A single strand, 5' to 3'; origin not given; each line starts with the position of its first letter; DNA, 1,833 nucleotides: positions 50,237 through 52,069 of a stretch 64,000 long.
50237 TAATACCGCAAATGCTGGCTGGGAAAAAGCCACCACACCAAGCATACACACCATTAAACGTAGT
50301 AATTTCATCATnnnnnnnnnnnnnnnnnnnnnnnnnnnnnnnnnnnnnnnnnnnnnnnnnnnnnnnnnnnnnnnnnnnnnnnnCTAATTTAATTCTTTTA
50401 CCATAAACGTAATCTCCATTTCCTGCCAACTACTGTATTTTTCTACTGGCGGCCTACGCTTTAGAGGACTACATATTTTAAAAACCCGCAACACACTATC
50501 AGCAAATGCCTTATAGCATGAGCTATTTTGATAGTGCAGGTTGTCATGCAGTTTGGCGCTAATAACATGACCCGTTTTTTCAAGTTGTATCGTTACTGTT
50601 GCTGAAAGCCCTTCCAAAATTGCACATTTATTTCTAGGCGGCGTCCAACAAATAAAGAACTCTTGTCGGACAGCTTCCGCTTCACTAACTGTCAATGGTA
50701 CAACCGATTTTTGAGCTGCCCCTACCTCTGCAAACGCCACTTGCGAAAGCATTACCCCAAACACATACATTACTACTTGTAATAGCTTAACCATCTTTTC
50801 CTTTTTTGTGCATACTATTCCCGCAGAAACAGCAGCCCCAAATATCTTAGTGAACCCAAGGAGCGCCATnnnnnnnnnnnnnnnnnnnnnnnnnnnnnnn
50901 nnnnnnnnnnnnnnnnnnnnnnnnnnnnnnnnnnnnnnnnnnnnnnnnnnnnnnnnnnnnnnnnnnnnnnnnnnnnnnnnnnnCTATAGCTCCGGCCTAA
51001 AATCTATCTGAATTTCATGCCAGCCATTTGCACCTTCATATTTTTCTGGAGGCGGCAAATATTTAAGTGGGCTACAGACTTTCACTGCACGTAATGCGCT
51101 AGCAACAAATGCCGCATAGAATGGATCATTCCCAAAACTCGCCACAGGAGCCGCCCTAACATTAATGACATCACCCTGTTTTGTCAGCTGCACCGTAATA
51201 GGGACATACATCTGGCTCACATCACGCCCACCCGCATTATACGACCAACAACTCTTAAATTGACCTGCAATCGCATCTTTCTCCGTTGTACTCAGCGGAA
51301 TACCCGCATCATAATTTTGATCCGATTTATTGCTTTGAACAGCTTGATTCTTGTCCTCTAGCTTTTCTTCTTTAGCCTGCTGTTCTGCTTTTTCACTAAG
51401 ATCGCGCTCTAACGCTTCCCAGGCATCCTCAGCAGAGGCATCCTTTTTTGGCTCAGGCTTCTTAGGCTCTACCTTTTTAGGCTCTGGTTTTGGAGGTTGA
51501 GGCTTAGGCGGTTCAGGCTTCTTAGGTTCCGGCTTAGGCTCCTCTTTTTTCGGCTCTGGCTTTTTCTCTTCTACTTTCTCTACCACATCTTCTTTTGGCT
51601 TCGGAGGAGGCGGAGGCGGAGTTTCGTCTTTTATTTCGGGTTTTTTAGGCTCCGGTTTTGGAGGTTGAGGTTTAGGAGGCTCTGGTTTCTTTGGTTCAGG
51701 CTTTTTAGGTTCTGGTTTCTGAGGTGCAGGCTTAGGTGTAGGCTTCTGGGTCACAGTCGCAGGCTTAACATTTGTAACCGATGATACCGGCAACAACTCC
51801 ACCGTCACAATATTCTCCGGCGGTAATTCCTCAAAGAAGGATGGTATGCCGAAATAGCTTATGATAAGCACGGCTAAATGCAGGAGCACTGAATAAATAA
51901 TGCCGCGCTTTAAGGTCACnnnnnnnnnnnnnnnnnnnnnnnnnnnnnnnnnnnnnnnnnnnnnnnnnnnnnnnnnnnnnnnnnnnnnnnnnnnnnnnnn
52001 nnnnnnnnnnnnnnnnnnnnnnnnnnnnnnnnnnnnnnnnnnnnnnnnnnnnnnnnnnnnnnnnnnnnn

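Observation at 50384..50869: Stand-alone secreted paralog of TolA domain III inserted between tolA and tolB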

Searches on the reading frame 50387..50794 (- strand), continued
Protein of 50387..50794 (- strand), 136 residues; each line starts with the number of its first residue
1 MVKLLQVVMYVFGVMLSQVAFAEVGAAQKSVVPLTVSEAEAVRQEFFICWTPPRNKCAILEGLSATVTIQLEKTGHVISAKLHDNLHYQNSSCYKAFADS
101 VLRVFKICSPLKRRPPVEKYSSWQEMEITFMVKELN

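Call 58: find_encoding_contigs(protein=P0068, flank=5000, max_places=2)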
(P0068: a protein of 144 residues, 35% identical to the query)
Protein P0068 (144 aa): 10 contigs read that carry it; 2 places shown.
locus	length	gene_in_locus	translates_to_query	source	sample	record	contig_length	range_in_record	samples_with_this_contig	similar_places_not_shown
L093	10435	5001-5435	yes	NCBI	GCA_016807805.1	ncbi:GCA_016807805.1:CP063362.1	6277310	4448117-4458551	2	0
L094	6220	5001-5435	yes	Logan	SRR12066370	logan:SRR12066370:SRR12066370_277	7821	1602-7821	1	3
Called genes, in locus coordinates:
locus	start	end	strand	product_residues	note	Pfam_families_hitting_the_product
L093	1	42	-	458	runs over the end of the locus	PF02254:TrkA_N, PF03435:Sacchrp_dh_NADP (faint), PF03807:F420_oxidored (faint), PF13241:NAD_binding_7 (faint), PF02080:TrkA_C, PF02254:TrkA_N, PF02080:TrkA_C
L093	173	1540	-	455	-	PF00072:Response_reg, PF00158:Sigma54_activat, PF01078:Mg_chelatase (faint), PF13191:AAA_16 (weak), PF14532:Sigma54_activ_2, PF07728:AAA_5 (weak), PF25601:AAA_lid_14, PF02954:HTH_8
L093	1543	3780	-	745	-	PF19312:NtrY_N, PF00672:HAMP, PF00989:PAS, PF08448:PAS_4 (weak), PF12860:PAS_7 (weak), PF13426:PAS_9 (faint), PF00512:HisKA, PF02518:HATPase_c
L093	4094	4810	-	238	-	PF00753:Lactamase_B, PF13483:Lactamase_B_3, PF12706:Lactamase_B_2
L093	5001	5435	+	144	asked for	PF27683:UCP034077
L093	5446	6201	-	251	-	PF00121:TIM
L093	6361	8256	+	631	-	PF13623:SurA_N_2, PF13624:SurA_N_3, PF13145:Rotamase_2, PF00639:Rotamase (weak)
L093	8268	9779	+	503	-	PF04715:, PF00425:Chorismate_bind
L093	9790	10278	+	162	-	-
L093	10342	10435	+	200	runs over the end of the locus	PF00117:GATase, PF07722:Peptidase_C26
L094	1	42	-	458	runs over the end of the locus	PF02254:TrkA_N, PF03435:Sacchrp_dh_NADP (faint), PF03807:F420_oxidored (faint), PF13241:NAD_binding_7 (faint), PF02080:TrkA_C, PF02254:TrkA_N, PF02080:TrkA_C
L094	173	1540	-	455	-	PF00072:Response_reg, PF00158:Sigma54_activat, PF01078:Mg_chelatase (faint), PF13191:AAA_16 (weak), PF14532:Sigma54_activ_2, PF07728:AAA_5 (weak), PF25601:AAA_lid_14, PF02954:HTH_8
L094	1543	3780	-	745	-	PF19312:NtrY_N, PF00672:HAMP, PF00989:PAS, PF08448:PAS_4 (weak), PF12860:PAS_7 (weak), PF13426:PAS_9 (faint), PF00512:HisKA, PF02518:HATPase_c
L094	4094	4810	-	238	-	PF00753:Lactamase_B, PF13483:Lactamase_B_3, PF12706:Lactamase_B_2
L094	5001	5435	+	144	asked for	PF27683:UCP034077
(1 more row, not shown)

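Call 75: list_cluster_members(proteins=[P0068, P0110, P0119, P0038, P0097, P0059])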
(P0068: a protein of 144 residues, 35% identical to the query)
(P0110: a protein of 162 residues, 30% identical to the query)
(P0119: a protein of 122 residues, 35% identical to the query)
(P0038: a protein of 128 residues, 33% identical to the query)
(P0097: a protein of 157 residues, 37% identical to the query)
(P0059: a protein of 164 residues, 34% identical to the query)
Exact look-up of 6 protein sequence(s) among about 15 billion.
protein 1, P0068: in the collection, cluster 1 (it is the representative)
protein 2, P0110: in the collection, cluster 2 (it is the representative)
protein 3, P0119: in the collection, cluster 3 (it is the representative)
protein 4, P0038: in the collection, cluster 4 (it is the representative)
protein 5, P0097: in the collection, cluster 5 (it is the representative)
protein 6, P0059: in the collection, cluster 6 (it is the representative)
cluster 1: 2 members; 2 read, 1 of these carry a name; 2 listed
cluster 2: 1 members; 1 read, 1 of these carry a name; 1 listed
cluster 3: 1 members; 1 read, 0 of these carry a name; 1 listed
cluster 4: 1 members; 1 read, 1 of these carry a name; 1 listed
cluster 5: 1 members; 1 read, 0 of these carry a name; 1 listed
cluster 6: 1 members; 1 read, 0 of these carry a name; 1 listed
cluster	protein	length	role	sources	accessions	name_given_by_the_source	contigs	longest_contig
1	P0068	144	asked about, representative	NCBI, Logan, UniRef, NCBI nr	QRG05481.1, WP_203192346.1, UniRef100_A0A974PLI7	hypothetical protein EZH22_20725 [Xanthobacter dioxanivorans] | TonB C-terminal domain-containing protein n=1 Tax=Xanthobacter dioxanivorans ... | hypothetical protein [Xanthobacter dioxanivorans]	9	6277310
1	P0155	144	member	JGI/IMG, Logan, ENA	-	-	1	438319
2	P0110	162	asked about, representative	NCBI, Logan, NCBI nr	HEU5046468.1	MAG TPA: hypothetical protein VFT64_01350 [Rickettsiales bacterium] | hypothetical protein [Rickettsiales bacterium]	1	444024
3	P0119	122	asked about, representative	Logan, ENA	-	-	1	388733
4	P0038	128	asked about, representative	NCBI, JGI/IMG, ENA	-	hypothetical protein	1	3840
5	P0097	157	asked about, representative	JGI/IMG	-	-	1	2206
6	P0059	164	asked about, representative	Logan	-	-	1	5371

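Call 76: search_protein_families(library=ncbifam, proteins=[P0068, P0110, P0119, P0038, P0097, P0059, P0063, P0005], max_evalue=0.01)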
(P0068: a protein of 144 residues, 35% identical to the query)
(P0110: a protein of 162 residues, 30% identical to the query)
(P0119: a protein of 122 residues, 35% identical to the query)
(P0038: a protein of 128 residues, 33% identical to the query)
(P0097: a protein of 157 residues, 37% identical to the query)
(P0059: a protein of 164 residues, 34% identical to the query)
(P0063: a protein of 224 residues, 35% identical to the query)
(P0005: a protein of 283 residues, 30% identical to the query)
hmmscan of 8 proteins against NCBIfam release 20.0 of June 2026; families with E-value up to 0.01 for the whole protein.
P0068 (144 aa): 2 families
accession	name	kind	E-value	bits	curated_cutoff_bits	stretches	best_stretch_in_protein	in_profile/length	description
TIGR02794.1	tolA_full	equivalog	3.5e-05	23.2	59.45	1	50-137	282-360/362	cell envelope integrity protein TolA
TIGR01352.1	tonB_Cterm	subfamily_domain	0.00053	20.3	27.1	1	90-137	27-73/76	TonB family protein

P0110 (162 aa): 2 families
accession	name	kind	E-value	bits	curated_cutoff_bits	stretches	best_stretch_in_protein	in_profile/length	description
TIGR01352.1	tonB_Cterm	subfamily_domain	0.0023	18.2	27.1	1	60-137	4-74/76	TonB family protein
NF033768.1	myxo_SS_tail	domain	0.0047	17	40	1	44-97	8-61/92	AgmX/PglI C-terminal domain-containing protein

P0119 (122 aa): 1 family
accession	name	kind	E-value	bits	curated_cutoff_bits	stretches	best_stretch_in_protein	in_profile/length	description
TIGR02794.1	tolA_full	equivalog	0.00037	19.9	59.45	1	35-121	280-360/362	cell envelope integrity protein TolA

P0038 (128 aa): 2 families
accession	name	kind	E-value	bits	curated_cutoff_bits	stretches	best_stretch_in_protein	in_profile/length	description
TIGR02794.1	tolA_full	equivalog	3.1e-08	33.3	59.45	1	34-124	283-362/362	cell envelope integrity protein TolA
TIGR01352.1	tonB_Cterm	subfamily_domain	0.0021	18.4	27.1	1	46-124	6-75/76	TonB family protein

P0097 (157 aa): 1 family
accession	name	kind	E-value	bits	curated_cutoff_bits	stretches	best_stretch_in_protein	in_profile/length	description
TIGR02794.1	tolA_full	equivalog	1.9e-07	30.7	59.45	1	41-153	256-362/362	cell envelope integrity protein TolA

P0059 (164 aa): 0 families

P0063 (224 aa): 1 family
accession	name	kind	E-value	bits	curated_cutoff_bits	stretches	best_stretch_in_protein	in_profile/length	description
NF008429.0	PRK11267.1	equivalog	0.0021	18.1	216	1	139-213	64-136/141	TonB system transport protein ExbD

P0005 (283 aa): 3 families
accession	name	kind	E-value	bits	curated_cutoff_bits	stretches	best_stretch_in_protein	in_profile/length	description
TIGR01352.1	tonB_Cterm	subfamily_domain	2.7e-10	40.4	27.1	1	212-277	16-75/76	TonB family protein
TIGR02794.1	tolA_full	equivalog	2.2e-09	37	59.45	1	211-277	302-362/362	cell envelope integrity protein TolA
NF033768.1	myxo_SS_tail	domain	0.0083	16.2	40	0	160-204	10-54/92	AgmX/PglI C-terminal domain-containing protein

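Call 84: search_protein_families(library=padloc, proteins=[window:50387-50794:-], max_evalue=1)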
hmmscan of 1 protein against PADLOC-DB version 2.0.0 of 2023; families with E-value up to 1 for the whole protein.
window:50387-50794:- (136 aa): 0 families

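Call 85: search_protein_families(library=phrogs, proteins=[window:50387-50794:-], max_evalue=1)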
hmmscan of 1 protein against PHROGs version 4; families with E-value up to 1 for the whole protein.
window:50387-50794:- (136 aa): 0 families

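Call 86: fold_search(model_id=the predicted structure, library=viral)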
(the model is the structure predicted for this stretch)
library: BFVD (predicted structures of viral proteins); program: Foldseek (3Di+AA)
matches with E <= 10: 245; with E <= 0.001: 0
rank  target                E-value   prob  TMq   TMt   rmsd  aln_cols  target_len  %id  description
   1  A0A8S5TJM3            6.2e-02  0.60  0.34  0.15  20.2       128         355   12  Tetratricopeptide repeat [Siphoviridae sp. ctwQT14]
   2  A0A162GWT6            8.0e-02  0.47  0.29  0.34  15.3       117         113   14  Uncharacterized protein [Mocis latipes granulovirus]
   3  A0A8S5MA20            5.9e-01  0.06  0.20  0.14  18.3       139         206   12  Uncharacterized protein [Siphoviridae sp. ctrG012]
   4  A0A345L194            6.3e-01  0.09  0.18  0.19  13.4        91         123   13  G-I-Y Y-I-G endonuclease [Gordonia phage Apricot]
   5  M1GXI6                7.2e-01  0.10  0.15  0.13  14.6        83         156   14  (no name in the UniProt tables at hand)
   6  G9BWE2                7.6e-01  0.13  0.20  0.34   8.6        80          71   10  (no name in the UniProt tables at hand)
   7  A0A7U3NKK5            8.6e-01  0.12  0.14  0.11   9.6        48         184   21  GIY-YIG endonuclease [Bacillus phage Kirov]
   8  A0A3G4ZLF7            9.2e-01  0.10  0.28  0.27   9.5       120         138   15  Uncharacterized protein [Terrestrivirus sp.]
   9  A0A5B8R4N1            9.2e-01  0.08  0.20  0.29   9.0        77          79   14  Uncharacterized protein [Klebsiella phage KpCHEMY26]
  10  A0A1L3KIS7            9.2e-01  0.02  0.12  0.02  15.2        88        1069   12  RNA-dependent RNA polymerase (Fragment) [Wenling narna-like virus 6]
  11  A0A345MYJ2            1.0e+00  0.06  0.23  0.14  10.0       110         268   11  (no name in the UniProt tables at hand)
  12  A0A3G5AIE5            1.1e+00  0.08  0.19  0.13  11.0        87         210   16  Uncharacterized protein [Sylvanvirus sp.]
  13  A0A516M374            1.2e+00  0.08  0.18  0.14  11.9        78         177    9  (no name in the UniProt tables at hand)
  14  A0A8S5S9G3            1.3e+00  0.03  0.16  0.05  21.8       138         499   12  Endosialidase chaperone [Phage sp. ctGns7]
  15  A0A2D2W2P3            1.5e+00  0.08  0.16  0.35   9.6        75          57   11  Uncharacterized protein [Stenotrophomonas phage vB_SmaS_DLP_5]
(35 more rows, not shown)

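Call 87: search_dna_similar(query=window:50387-50794:-, collection=plasmids, mode=protein, max_evalue=0.001, max_rows=15)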
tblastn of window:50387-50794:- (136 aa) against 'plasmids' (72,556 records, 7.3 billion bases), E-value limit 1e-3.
No match.
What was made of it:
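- On Known anti-phage defence or phage protein families: No plasmid match (call 87).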

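Call 92: predict_structure(alignment_id=A4)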
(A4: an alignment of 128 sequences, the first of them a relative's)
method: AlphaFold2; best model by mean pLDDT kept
length: 157 residues; sequences in the alignment: 128
mean_pLDDT: 82.4   pTM: 0.63
mean pLDDT of the five models: 82.4, 82.3, 81.0, 80.9, 80.5
residues with pLDDT >= 90: 89; 70-90: 18; 50-70: 49; < 50: 1
segments of 3 or more residues with pLDDT < 50: none
pLDDT, mean of each block of 10 residues (from residue 1): 59 57 61 58 59 77 95 91 95 98 96 96 98 96 96 91
secondary structure, 60 per line:
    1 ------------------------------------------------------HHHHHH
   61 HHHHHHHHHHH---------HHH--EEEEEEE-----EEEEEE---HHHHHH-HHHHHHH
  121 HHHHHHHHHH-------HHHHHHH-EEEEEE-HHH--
elements in order: H55-71 E86-92 E98-103 H107-112 H114-130 H138-144 E146-151
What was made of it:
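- Tried and rejected: Its N-terminal 54 residues were predicted disordered, so there is no support (call 92).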

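Call 96: find_homologous_proteins(query=P0097, max_evalue=1e-10)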
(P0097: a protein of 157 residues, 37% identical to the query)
Query P0097 (157 aa): 17 proteins with E <= 1e-10 among 166 candidates.
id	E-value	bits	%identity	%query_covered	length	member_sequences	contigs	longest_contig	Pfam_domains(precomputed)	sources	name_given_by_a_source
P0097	4.7e-99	346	100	100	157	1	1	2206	-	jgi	-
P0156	6.6e-62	226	82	79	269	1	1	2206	-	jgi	-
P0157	3.0e-57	211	80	76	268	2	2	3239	-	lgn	-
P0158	1.4e-50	189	73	76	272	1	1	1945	-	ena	-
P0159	3.0e-49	185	67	79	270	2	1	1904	-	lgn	-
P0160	1.8e-40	156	55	88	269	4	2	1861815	-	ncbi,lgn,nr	ncbi:MAG: hypothetical protein J0M34_06015 [Alphaproteobacteria bacterium]|nr:hypothetical protein [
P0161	7.8e-40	154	54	88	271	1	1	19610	-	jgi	jgi:outer membrane biosynthesis protein TonB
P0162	5.1e-39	152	60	76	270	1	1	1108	-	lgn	-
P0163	8.7e-38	148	57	79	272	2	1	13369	-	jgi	jgi:hypothetical protein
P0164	1.2e-37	147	58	78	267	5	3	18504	-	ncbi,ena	-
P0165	2.3e-37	146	57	78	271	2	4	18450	PF27683.1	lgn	-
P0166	7.4e-37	145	57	80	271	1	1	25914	-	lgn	-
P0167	1.0e-36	144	51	88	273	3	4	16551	-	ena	-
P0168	2.0e-32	130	56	73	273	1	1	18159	PF27683.1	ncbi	-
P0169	9.1e-32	128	55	72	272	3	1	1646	PF27683.1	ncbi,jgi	jgi:hypothetical protein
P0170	1.2e-31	128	57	73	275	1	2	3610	PF27683.1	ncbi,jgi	jgi:outer membrane biosynthesis protein TonB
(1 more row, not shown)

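Call 97: find_encoding_contigs(protein=P0157, flank=4000, max_places=3)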
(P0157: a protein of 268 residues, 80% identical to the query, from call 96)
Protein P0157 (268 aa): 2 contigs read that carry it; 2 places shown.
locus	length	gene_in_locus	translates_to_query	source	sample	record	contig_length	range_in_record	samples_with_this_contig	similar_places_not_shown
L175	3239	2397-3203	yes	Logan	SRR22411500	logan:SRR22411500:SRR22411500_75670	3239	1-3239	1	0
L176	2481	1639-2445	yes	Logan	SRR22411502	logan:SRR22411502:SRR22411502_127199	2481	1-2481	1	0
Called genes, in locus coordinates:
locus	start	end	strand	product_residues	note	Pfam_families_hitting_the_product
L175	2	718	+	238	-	?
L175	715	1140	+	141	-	PF13279:4HBT_2, PF03061:4HBT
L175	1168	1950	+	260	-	PF01618:MotA_ExbB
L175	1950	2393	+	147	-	PF02472:ExbD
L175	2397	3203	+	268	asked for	-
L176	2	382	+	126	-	?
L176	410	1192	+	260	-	PF01618:MotA_ExbB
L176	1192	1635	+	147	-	PF02472:ExbD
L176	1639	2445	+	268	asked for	-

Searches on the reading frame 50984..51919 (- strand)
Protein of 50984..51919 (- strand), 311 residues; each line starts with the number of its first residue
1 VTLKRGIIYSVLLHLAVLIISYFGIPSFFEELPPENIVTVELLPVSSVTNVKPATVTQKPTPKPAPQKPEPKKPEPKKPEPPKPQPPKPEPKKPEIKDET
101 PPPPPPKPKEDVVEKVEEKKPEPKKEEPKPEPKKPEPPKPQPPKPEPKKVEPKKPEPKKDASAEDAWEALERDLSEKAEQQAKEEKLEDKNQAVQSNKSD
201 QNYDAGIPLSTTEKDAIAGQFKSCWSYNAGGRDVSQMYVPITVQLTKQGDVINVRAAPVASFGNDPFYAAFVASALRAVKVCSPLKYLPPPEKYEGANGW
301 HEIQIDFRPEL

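Call 4: search_protein_families(library=pfam, proteins=[window:50987-51919:-], max_evalue=1)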
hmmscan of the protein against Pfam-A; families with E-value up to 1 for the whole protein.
seq(311 aa): 0 families

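Call 5: search_protein_families(library=ncbifam, proteins=[window:50987-51919:-], max_evalue=1)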
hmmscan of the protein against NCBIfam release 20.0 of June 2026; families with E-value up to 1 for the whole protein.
seq(311 aa): 3 families
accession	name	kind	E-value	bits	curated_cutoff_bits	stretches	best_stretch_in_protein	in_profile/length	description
TIGR02794.1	tolA_full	equivalog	7.8e-10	38.5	59.45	2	5-127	2-116/362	cell envelope integrity protein TolA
TIGR01352.1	tonB_Cterm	subfamily_domain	0.0097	16.2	27.1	1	235-309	12-75/76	TonB family protein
NF033761.1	gliding_GltJ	equivalog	0.59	9.1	450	1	57-207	398-548/671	adventurous gliding motility protein GltJ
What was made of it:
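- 50984..51919 (-): tolA (311 aa): N-terminal membrane anchor with the S..H motif, a Pro/Lys/Glu-rich domain II, and C-terminal domain III. NCBIfam tolA_full E 7.8e-10, below its cut-off (call 5).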

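Call 11: list_cluster_members(proteins=[P0001, window:50984-51919:-, window:48995-50311:-])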
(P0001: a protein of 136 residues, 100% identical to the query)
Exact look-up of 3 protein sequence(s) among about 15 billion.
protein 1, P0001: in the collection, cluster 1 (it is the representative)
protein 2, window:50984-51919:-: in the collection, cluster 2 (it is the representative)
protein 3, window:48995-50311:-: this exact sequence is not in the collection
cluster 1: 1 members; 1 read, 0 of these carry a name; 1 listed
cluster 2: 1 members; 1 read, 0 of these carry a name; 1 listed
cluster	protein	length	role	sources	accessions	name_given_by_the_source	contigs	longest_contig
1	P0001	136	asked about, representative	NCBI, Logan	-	-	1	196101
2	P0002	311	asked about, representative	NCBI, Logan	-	-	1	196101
